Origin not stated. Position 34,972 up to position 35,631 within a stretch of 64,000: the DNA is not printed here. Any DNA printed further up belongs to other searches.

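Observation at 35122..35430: Canonical PilZ (c-di-GMP receptor) motifs at the extreme C-terminus of a two-partner-secreted giant exoprotein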

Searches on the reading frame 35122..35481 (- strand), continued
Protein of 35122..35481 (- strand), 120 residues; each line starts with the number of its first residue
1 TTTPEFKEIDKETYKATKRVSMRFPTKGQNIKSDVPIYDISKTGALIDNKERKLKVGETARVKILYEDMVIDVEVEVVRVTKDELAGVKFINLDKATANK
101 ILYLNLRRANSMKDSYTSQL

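Call 50: search_protein_families(library=ncbifam, proteins=[P0044, P0038, P0060, P0071, L045:12973-15105:-, L047:6197-7894:-], max_evalue=0.01)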
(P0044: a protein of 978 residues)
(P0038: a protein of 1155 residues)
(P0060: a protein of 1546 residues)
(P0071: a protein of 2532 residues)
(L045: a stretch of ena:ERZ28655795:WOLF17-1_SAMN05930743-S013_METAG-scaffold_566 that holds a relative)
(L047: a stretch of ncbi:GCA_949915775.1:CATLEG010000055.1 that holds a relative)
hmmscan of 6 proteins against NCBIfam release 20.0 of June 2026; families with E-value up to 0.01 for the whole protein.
P0044 (978 aa): 1 family
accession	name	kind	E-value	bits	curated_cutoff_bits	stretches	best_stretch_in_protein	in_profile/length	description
NF012204.1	adhes_FxxPxG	domain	2.6e-39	134.6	60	1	41-188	2-152/153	leukotoxin LktA family filamentous adhesin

P0038 (1155 aa): 6 families
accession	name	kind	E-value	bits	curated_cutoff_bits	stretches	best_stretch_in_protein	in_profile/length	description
NF012204.1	adhes_FxxPxG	domain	3e-39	134.4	60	1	47-200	1-152/153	leukotoxin LktA family filamentous adhesin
NF000535.3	MSCRAMM_SdrC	exception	2.1e-14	52.5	1700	1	804-993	710-901/963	MSCRAMM family adhesin SdrC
NF033609.2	MSCRAMM_ClfA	exception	4.2e-14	51.2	1150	1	826-991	586-753/934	MSCRAMM family adhesin clumping factor ClfA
NF012181.0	MSCRAMM_SdrD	exception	1.2e-13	49.5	2500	1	834-992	1165-1318/1379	MSCRAMM family adhesin SdrD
NF033845.1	MSCRAMM_ClfB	exception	5.1e-09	34.6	999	1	756-993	533-771/871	MSCRAMM family adhesin clumping factor ClfB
TIGR02266.1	gmx_TIGR02266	paralog_domain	0.006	16.7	68.7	0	1071-1132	21-90/96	TIGR02266 family protein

P0060 (1546 aa): 2 families
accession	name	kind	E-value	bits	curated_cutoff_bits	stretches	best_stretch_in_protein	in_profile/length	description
NF012204.1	adhes_FxxPxG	domain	7.1e-34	116.9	60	1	58-198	2-152/153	leukotoxin LktA family filamentous adhesin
TIGR02266.1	gmx_TIGR02266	paralog_domain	0.0057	16.8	68.7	0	1469-1529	22-90/96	TIGR02266 family protein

P0071 (2532 aa): 1 family
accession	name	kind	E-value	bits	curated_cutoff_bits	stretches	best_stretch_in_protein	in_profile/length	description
TIGR02266.1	gmx_TIGR02266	paralog_domain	1.2e-07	31.8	68.7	1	2450-2517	12-86/96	TIGR02266 family protein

L045:12973-15105:- (710 aa): 0 families

L047:6197-7894:- (565 aa): 0 families

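Call 75: find_homologous_proteins(query=A2, max_evalue=0.00001)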
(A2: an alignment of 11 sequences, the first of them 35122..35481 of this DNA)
Query A2 (11 sequences) (120 aa, profile of the alignment): 79 proteins with E <= 0.00001 among 1310 candidates.
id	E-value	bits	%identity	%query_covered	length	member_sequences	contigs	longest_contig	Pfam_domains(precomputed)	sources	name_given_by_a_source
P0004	2.0e-47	178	73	100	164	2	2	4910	PF07238.20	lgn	-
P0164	1.1e-40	156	45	91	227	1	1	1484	PF07238.20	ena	-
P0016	4.0e-40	154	45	95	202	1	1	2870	PF07238.20,PF01479.31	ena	-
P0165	9.5e-39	150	42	88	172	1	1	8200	PF07238.20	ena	-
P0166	2.8e-38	148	41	99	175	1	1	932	PF07238.20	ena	-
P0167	1.1e-36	143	48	87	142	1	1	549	PF07238.20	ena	-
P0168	2.0e-36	142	45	95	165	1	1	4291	PF07238.20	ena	-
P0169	3.8e-35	138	52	86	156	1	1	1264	PF07238.20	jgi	jgi:hypothetical protein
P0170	6.0e-35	138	44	82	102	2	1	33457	PF07238.20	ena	-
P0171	2.7e-33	132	44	81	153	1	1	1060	PF07238.20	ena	-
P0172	3.7e-33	132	44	88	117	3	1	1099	PF07238.20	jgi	-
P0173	2.0e-32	129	43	81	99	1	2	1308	PF07238.20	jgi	jgi:hypothetical protein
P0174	7.8e-32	128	41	80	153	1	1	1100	PF07238.20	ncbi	-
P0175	4.6e-31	125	42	88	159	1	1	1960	PF07238.20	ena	-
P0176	2.6e-30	123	42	86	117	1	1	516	PF07238.20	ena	-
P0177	1.2e-29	120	47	71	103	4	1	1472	PF07238.20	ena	-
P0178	1.4e-29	120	46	83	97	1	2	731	PF07238.20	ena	-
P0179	1.5e-28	117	42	88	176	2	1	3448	PF07238.20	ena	-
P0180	2.9e-28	116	36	82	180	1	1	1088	PF07238.20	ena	-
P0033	1.6e-26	110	40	82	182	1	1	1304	PF07238.20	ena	-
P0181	6.5e-26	109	39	82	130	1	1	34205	PF07238.20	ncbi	-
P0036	2.4e-25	107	36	86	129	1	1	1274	PF07238.20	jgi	-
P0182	4.0e-25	106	39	82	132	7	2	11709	PF07238.20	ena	-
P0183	5.5e-25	106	40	82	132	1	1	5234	PF07238.20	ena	-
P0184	6.1e-25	105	38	82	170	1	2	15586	PF07238.20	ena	-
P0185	6.2e-25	105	42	78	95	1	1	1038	PF07238.20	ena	-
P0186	7.9e-25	105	44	60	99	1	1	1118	PF07238.20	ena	-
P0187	8.3e-25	105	41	68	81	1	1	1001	PF07238.20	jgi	jgi:hypothetical protein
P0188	8.4e-25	105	40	82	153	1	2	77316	PF07238.20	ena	-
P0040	1.5e-24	104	50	73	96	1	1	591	PF07238.20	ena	-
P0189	2.1e-24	104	39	83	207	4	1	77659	PF07238.20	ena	-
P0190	2.3e-24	104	40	74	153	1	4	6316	PF07238.20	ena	-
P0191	3.3e-24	103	39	82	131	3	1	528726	PF07238.20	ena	-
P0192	3.4e-24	103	38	74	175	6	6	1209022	PF07238.20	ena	-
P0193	4.9e-24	102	38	93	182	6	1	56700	PF07238.20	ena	-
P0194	7.1e-24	102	38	83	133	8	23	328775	PF07238.20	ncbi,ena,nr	ncbi:membrane PilZ domain protein Epm44 [Clostridium sp. CAG:967]|nr:membrane PilZ domain protein Ep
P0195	7.3e-24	102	43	74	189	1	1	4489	PF07238.20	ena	-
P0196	1.6e-23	101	42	74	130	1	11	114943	PF07238.20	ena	-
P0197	1.9e-23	101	48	53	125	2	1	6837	PF07238.20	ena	-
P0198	6.6e-23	99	39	89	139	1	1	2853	PF07238.20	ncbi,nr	ncbi:PilZ domain-containing protein, partial [bacterium]|nr:PilZ domain-containing protein [bacteriu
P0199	7.6e-23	99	37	77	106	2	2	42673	PF07238.20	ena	-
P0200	1.2e-22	98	54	58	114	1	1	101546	PF07238.20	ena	-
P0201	1.6e-22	98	45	44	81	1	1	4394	PF07238.20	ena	-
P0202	1.7e-22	97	47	44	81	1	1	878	PF07238.20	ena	-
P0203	1.8e-22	97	41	71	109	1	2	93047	PF07238.20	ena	-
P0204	3.3e-22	97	45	71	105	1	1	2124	PF07238.20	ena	-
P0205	4.6e-22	96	44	58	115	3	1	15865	PF07238.20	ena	-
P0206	4.9e-22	96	47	58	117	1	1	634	PF07238.20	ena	-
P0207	1.2e-21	95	45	74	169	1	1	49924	PF07238.20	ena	-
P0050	3.9e-21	93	43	74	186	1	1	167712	PF07238.20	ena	-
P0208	6.5e-21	92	32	85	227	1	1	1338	PF07238.20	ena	-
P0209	7.0e-21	92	49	58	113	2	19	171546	PF07238.20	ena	-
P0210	9.3e-21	92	44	60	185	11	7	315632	PF07238.20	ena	-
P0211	9.6e-21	92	34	74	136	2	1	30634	PF07238.20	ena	-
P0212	1.7e-20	91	37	83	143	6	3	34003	PF07238.20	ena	-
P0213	2.1e-20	91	44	67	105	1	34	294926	PF07238.20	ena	-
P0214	2.7e-20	90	44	60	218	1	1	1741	PF07238.20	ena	-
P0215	5.0e-20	90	36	97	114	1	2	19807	PF07238.20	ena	-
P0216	1.3e-19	88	46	58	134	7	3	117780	PF07238.20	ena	-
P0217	1.6e-19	88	44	58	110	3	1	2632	PF07238.20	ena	-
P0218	1.7e-19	88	44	58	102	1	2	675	PF07238.20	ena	-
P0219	2.0e-19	88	41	71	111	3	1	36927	PF07238.20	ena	-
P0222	2.5e-17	81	40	75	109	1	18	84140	PF07238.20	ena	-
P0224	1.2e-15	75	43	67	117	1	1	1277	PF07238.20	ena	-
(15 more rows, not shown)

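Call 77: find_encoding_contigs(protein=P0194, flank=8000, max_places=4)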
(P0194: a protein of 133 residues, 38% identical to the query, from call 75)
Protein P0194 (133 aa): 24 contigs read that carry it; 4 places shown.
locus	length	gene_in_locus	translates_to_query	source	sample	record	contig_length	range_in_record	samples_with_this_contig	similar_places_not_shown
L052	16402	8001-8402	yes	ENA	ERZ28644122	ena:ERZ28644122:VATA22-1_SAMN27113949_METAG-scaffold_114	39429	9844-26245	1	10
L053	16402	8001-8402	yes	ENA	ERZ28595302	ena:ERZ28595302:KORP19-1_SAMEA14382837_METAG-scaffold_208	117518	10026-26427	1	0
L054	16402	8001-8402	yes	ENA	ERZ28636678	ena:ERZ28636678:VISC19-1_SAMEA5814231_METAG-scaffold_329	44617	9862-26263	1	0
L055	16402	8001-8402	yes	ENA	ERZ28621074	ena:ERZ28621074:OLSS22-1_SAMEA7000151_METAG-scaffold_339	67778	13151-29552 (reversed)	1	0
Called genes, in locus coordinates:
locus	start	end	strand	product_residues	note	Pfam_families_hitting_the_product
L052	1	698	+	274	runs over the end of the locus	PF00106:adh_short, PF01370:Epimerase (faint), PF08659:KR, PF13561:adh_short_C2, PF08643:DUF1776 (weak)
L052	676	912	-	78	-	-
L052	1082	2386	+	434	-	PF00919:UPF0004, PF04055:Radical_SAM, PF18693:TRAM_2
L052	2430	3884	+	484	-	PF01943:Polysacc_synt, PF13440:Polysacc_synt_3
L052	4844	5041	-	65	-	-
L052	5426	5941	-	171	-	-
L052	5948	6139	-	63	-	-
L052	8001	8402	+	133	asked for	PF07238:PilZ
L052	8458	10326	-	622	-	-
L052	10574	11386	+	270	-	PF00106:adh_short, PF23441:SDR (weak), PF13561:adh_short_C2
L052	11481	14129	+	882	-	PF00133:tRNA-synt_1, PF01406:tRNA-synt_1e (faint), PF09334:tRNA-synt_1g, PF13603:tRNA-synt_1_2, PF09334:tRNA-synt_1g, PF00133:tRNA-synt_1, PF08264:Anticodon_1, PF10458:Val_tRNA-synt_C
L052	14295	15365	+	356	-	PF00575:S1, PF23459:S1_RRP5 (faint), PF13509:S1_2 (faint), PF00575:S1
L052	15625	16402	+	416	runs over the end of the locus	-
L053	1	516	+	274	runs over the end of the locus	PF00106:adh_short, PF08659:KR, PF13561:adh_short_C2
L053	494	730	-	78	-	-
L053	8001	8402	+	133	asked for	PF07238:PilZ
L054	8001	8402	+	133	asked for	PF07238:PilZ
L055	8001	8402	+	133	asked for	PF07238:PilZ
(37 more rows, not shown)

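Call 91: search_protein_families(library=pfam, proteins=[P0012, P0099], max_evalue=0.01)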
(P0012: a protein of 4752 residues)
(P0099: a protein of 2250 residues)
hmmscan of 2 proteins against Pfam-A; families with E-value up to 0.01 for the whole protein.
P0012 (4752 aa): 4 families
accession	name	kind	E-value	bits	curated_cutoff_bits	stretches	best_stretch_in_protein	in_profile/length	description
PF01483.27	P_proprotein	-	1.4e-59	198.6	21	4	3286-3372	1-84/86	Proprotein convertase P-domain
PF09483.15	HpaP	-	1.4e-17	64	23.8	0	1746-1776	30-60/90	Type III secretion protein (HpaP)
PF19923.4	DUF6386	-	2.7e-05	24.2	25.9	0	4352-4404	67-118/145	Family of unknown function (DUF6386)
PF07104.16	DUF1366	-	0.0022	18.1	23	0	2328-2368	14-50/117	Protein of unknown function (DUF1366)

P0099 (2250 aa): 4 families
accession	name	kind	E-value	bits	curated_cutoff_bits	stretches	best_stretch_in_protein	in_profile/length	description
PF09483.15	HpaP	-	2.8e-10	40.6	23.8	0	1134-1165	31-62/90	Type III secretion protein (HpaP)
PF06790.16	UPF0259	-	2.8e-07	31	31.4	0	194-268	62-139/248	Uncharacterised protein family (UPF0259)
PF16484.10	CPT_N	-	5.3e-07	29.9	27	0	1083-1103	9-29/47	Carnitine O-palmitoyltransferase N-terminus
PF23619.1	Ig_VWA7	-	0.0022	18.7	27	1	44-95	40-92/104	VWA7 Ig-like domain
